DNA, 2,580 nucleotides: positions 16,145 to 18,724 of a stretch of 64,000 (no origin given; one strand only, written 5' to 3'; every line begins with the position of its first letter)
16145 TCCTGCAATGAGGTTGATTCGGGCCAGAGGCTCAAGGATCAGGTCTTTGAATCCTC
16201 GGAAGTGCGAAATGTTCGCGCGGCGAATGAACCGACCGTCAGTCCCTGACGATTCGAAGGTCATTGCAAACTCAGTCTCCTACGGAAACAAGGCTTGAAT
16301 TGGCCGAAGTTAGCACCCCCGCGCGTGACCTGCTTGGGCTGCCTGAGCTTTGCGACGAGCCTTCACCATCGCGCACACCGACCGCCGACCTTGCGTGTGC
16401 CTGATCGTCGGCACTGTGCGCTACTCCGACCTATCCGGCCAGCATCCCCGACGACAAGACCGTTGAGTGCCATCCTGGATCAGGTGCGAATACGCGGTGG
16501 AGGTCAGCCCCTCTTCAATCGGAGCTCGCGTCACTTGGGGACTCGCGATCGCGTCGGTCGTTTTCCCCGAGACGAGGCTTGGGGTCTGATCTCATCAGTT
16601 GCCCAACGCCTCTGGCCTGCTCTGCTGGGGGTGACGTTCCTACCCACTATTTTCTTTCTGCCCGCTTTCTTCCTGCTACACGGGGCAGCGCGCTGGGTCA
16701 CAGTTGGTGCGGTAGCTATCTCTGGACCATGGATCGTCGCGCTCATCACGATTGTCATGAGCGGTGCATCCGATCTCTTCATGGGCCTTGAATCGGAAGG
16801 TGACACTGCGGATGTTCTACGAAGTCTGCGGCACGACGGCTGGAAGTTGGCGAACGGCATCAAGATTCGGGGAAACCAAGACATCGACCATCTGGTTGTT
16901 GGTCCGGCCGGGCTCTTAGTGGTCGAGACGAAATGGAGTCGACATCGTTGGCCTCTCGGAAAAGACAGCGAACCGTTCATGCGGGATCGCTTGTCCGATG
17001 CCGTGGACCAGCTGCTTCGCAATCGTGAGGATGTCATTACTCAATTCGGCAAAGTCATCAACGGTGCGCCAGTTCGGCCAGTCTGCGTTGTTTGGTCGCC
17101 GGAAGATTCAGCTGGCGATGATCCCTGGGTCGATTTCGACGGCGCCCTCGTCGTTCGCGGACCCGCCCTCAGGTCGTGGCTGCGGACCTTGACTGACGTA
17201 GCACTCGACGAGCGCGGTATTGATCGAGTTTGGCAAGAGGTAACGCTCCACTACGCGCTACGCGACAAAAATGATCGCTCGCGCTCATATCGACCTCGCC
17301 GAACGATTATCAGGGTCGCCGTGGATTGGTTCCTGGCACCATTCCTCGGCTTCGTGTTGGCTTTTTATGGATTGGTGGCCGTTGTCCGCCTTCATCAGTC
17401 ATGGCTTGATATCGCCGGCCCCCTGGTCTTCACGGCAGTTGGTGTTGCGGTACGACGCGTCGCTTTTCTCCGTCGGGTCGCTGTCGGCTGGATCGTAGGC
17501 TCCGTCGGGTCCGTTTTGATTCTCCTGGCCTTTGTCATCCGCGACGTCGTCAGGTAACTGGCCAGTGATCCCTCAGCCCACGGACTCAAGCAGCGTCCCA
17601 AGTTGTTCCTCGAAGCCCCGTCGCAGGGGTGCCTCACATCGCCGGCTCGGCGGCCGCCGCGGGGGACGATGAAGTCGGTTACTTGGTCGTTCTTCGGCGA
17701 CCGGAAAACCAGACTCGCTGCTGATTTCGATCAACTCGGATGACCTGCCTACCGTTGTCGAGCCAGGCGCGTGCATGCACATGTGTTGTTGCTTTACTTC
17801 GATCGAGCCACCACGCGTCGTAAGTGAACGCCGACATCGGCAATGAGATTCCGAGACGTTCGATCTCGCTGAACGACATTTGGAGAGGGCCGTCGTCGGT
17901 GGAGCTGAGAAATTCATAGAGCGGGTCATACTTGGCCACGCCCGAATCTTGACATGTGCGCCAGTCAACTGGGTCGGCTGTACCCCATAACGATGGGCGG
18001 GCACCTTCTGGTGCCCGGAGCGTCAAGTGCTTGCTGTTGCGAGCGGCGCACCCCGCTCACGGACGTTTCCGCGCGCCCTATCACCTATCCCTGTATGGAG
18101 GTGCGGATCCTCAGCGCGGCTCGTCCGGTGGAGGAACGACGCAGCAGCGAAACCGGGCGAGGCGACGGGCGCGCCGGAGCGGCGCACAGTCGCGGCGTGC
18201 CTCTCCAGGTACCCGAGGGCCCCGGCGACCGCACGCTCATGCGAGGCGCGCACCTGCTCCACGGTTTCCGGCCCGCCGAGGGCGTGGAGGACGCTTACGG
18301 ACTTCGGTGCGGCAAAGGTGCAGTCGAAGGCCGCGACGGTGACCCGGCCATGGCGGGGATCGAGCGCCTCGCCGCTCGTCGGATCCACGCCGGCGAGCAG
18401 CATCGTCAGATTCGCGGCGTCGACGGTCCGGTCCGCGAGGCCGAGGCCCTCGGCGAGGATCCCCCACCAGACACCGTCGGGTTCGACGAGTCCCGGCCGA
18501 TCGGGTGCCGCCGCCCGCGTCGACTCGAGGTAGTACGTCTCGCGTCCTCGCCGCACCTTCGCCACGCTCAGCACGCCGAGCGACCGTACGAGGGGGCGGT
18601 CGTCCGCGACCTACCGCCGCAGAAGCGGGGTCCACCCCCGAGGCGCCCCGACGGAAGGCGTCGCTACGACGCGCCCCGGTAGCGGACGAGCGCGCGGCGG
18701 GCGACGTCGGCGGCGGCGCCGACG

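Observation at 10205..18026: The right arm of the casposon is a low-GC multi-system defence island carried as transposon cargo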

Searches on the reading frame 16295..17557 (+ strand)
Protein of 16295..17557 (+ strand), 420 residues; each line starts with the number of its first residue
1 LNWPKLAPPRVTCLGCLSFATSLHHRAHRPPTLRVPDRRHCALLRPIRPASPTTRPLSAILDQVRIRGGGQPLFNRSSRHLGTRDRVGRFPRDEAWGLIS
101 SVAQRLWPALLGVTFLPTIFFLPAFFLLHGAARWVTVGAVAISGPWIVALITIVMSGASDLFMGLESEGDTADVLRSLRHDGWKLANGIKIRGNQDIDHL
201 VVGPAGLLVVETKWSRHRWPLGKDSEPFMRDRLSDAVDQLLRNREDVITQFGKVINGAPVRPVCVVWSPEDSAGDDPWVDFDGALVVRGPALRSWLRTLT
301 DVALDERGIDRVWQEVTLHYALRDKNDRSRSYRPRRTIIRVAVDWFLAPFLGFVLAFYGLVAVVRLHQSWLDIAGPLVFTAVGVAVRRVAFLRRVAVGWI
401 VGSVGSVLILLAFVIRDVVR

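Call 7: search_protein_families(library=pfam, proteins=[window:16295-17557:+], max_evalue=0.01)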
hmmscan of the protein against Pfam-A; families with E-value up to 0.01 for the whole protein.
window:16295-17557:+ (420 aa): 2 families
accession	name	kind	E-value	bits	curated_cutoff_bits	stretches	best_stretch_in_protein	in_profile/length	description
PF08378.17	NERD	-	9.2e-11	42.7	22.1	1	164-266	2-110/111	Nuclease-related domain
PF13829.11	DUF4191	-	8.9e-06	25.7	30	1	99-212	18-129/219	Domain of unknown function (DUF4191)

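Call 8: search_protein_families(library=padloc, proteins=[window:16295-17557:+], max_evalue=0.01)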
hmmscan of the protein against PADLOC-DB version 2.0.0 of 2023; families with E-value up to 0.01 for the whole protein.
window:16295-17557:+ (420 aa): 0 families

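Call 9: search_protein_families(library=ncbifam, proteins=[window:16295-17557:+], max_evalue=0.01)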
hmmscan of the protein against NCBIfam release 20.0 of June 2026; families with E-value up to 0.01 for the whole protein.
window:16295-17557:+ (420 aa): 0 families

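Call 44: search_protein_families(library=phrogs, proteins=[window:16295-17557:+], max_evalue=0.001)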
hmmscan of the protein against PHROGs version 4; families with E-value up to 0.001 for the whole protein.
window:16295-17557:+ (420 aa): 1 family
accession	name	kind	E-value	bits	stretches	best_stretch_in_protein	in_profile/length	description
phrog_38277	-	unknown function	0.00062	20.4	0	164-271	72-183/243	-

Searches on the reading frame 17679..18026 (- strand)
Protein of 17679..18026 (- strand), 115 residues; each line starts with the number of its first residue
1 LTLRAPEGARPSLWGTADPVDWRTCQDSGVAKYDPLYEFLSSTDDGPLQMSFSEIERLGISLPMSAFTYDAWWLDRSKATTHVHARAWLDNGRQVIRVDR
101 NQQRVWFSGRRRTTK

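Call 7: search_protein_families(library=pfam, proteins=[window:17679-18026:-], max_evalue=0.01)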
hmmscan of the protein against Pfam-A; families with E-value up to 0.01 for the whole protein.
window:17679-18026:- (115 aa): 1 family
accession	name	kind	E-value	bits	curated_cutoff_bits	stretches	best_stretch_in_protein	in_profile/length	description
PF24698.1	DUF7662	-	2.5e-11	43.6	26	1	33-106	1-68/72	Domain of unknown function (DUF7662)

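Call 8: search_protein_families(library=padloc, proteins=[window:17679-18026:-], max_evalue=0.01)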
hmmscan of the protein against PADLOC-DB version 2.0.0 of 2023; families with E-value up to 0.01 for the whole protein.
window:17679-18026:- (115 aa): 0 families

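Call 9: search_protein_families(library=ncbifam, proteins=[window:17679-18026:-], max_evalue=0.01)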
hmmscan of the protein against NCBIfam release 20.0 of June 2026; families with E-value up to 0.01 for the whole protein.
window:17679-18026:- (115 aa): 0 families

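Call 44: search_protein_families(library=phrogs, proteins=[window:17679-18026:-], max_evalue=0.001)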
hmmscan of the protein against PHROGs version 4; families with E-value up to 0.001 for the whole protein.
window:17679-18026:- (115 aa): 0 families

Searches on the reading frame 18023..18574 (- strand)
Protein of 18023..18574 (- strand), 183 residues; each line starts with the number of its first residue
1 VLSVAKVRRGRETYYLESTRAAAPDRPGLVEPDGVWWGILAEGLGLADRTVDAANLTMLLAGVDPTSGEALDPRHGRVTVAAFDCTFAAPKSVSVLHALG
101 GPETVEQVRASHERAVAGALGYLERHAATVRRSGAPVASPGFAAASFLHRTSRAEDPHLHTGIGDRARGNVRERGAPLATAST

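Call 11: search_protein_families(library=pfam, proteins=[window:18023-18574:-], max_evalue=0.01)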
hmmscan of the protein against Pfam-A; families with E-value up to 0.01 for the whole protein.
window:18023-18574:- (183 aa): 1 family
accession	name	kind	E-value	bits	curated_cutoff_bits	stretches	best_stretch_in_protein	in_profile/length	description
PF08751.17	TrwC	-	2.4e-35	122.9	25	1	29-161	22-158/286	TrwC relaxase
